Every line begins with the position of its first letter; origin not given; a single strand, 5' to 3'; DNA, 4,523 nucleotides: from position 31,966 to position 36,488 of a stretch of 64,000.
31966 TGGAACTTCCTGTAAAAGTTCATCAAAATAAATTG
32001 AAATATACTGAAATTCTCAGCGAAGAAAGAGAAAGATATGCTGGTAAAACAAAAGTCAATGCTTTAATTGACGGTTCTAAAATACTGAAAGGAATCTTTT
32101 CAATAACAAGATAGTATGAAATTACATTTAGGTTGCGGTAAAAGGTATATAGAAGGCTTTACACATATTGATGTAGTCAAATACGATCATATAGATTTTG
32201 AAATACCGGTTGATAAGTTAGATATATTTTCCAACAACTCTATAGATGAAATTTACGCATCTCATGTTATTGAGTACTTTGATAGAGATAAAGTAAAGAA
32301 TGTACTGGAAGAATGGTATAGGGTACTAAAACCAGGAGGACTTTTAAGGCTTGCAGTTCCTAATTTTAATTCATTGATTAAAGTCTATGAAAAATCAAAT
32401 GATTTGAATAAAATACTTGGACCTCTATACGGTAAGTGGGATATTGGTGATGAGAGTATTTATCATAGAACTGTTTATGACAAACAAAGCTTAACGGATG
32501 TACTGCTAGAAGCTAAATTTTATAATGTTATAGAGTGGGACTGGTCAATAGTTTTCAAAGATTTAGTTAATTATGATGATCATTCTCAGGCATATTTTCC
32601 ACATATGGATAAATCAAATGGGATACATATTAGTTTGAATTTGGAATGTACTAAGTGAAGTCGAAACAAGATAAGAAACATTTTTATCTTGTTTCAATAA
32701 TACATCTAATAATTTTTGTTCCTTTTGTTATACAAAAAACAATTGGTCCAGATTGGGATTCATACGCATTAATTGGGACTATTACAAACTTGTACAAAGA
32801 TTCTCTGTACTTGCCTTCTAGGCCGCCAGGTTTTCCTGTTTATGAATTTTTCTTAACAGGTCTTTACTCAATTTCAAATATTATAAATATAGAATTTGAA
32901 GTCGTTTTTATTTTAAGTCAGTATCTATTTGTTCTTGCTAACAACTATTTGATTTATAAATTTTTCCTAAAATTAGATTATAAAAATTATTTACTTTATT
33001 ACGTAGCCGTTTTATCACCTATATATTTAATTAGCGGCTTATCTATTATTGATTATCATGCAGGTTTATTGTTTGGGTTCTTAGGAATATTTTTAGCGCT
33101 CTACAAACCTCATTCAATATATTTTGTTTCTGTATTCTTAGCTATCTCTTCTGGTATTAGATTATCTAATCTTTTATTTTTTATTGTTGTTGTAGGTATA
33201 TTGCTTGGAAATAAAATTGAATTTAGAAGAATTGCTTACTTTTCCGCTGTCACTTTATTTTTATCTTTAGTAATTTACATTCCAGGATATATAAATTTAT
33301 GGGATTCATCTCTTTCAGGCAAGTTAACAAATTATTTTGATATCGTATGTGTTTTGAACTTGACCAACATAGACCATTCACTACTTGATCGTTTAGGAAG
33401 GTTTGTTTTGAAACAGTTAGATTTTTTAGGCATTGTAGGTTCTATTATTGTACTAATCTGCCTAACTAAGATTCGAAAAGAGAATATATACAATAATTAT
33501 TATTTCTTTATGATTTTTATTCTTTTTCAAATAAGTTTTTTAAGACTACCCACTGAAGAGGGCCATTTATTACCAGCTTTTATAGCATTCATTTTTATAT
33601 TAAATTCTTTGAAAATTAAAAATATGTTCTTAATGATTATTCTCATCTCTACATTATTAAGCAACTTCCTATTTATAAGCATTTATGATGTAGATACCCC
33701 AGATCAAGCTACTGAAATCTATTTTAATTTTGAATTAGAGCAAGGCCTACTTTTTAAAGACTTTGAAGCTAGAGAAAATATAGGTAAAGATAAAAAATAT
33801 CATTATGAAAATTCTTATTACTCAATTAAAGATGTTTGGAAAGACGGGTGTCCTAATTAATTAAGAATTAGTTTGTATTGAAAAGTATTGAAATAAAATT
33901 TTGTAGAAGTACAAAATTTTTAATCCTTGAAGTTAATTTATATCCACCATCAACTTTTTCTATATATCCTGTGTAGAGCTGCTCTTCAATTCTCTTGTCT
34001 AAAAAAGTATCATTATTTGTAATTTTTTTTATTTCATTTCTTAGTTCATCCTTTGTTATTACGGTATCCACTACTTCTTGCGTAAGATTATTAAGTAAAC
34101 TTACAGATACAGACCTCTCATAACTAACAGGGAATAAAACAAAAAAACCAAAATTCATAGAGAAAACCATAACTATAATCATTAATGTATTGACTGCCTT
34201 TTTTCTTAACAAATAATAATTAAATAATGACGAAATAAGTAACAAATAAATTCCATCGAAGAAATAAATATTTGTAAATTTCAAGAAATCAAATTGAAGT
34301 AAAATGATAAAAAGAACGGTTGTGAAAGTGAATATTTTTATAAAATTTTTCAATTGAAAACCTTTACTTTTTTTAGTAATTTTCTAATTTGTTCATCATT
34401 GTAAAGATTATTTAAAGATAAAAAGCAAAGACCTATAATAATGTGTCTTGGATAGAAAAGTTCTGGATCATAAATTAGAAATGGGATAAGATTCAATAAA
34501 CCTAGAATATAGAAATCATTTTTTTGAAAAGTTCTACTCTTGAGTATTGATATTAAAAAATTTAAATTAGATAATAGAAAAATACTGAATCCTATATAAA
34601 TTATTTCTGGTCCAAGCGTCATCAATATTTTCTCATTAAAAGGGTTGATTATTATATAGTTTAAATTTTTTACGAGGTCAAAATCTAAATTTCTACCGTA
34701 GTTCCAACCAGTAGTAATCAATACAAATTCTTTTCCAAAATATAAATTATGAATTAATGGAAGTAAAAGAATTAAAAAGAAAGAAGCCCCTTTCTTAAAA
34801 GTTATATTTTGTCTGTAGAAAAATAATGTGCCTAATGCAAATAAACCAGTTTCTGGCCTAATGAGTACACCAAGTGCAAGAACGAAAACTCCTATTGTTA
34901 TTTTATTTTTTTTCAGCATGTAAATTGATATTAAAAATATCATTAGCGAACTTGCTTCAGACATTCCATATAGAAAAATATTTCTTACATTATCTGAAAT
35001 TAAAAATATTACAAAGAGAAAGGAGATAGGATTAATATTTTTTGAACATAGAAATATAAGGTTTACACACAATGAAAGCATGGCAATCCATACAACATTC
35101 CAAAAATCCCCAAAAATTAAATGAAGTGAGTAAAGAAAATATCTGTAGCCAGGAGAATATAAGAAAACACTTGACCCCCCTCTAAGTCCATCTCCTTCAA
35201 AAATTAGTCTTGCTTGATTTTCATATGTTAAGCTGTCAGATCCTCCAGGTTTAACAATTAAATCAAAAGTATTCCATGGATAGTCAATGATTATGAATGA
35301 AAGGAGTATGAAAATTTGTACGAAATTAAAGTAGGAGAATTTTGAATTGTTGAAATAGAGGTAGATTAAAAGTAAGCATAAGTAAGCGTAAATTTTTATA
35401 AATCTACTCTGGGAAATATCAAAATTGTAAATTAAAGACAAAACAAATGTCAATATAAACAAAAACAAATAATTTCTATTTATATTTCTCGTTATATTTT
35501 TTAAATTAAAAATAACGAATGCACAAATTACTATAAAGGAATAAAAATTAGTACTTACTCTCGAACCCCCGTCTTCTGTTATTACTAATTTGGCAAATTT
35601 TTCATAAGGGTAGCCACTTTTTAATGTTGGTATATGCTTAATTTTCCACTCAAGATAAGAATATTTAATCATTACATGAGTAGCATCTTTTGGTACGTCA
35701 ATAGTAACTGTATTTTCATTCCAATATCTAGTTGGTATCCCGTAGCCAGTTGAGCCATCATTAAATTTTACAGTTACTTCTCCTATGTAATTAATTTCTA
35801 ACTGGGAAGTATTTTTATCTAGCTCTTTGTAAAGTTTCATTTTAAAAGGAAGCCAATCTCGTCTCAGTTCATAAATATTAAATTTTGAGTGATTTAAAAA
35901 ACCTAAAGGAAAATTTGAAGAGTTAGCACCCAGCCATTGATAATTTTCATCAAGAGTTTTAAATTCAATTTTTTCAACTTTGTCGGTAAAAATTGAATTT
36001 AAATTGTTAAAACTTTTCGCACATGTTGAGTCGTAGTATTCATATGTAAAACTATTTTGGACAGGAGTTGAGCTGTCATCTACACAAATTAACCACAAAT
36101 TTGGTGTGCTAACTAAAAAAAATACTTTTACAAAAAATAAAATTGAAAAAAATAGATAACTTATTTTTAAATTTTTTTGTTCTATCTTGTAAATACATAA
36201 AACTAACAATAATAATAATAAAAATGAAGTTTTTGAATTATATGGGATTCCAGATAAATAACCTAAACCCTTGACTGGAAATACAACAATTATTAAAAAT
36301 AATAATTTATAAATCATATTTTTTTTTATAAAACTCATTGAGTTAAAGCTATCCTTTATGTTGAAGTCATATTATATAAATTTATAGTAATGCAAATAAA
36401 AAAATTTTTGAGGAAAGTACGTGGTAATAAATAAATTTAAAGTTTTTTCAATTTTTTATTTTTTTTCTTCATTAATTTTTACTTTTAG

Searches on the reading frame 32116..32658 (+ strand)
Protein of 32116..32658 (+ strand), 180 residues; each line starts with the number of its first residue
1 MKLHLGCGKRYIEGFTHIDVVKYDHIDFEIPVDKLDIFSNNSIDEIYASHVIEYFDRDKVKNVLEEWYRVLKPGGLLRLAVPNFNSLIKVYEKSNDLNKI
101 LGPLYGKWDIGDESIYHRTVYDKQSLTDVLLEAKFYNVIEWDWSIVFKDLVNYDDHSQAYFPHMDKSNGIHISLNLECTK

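Call 33: search_protein_families(library=pfam, proteins=[window:32116-32658:+], max_evalue=0.0001)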
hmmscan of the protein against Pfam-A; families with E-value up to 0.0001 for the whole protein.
window:32116-32658:+ (180 aa): 3 families
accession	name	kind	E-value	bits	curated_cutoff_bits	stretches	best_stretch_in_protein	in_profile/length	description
PF08241.18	Methyltransf_11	-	5.9e-08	33.7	21.2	1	32-77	51-93/95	Methyltransferase domain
PF13649.12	Methyltransf_25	-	7e-06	27.1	27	1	34-75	57-97/97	Methyltransferase domain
PF08242.18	Methyltransf_12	-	1.7e-05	25.9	30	1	34-77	64-98/98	Methyltransferase domain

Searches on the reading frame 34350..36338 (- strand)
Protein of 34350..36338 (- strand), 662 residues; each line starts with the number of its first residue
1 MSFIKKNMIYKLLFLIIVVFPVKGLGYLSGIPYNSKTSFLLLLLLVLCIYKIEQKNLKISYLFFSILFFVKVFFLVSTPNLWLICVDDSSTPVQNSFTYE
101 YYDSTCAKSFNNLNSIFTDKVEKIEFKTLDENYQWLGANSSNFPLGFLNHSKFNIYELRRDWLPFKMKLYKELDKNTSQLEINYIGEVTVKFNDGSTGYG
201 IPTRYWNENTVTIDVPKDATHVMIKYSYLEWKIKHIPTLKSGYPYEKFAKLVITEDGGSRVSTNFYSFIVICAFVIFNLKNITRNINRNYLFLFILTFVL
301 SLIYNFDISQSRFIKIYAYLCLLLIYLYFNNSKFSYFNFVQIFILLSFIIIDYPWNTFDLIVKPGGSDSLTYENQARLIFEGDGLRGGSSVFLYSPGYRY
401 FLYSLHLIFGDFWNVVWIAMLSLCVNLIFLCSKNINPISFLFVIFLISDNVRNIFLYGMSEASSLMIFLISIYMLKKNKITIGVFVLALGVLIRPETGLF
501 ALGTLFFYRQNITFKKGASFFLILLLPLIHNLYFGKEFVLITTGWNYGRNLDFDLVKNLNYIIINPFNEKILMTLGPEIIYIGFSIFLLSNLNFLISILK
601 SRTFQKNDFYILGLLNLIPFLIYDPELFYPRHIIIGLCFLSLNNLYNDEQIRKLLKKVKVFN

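Call 8: search_protein_families(library=ncbifam, proteins=[window:34350-36338:-], max_evalue=0.001)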
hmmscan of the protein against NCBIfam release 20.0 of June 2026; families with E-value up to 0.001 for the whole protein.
window:34350-36338:- (662 aa): 1 family
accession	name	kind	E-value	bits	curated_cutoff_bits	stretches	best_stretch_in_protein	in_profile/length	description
NF046093.1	AZOBR_p60025_fam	subfamily_domain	5.9e-05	22.4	150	1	412-528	118-231/232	AZOBR_p60025 family cell surface glycopolymer formation protein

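Call 33: search_protein_families(library=pfam, proteins=[window:34350-36338:-], max_evalue=0.0001)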
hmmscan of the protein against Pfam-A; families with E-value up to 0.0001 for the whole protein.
window:34350-36338:- (662 aa): 0 families
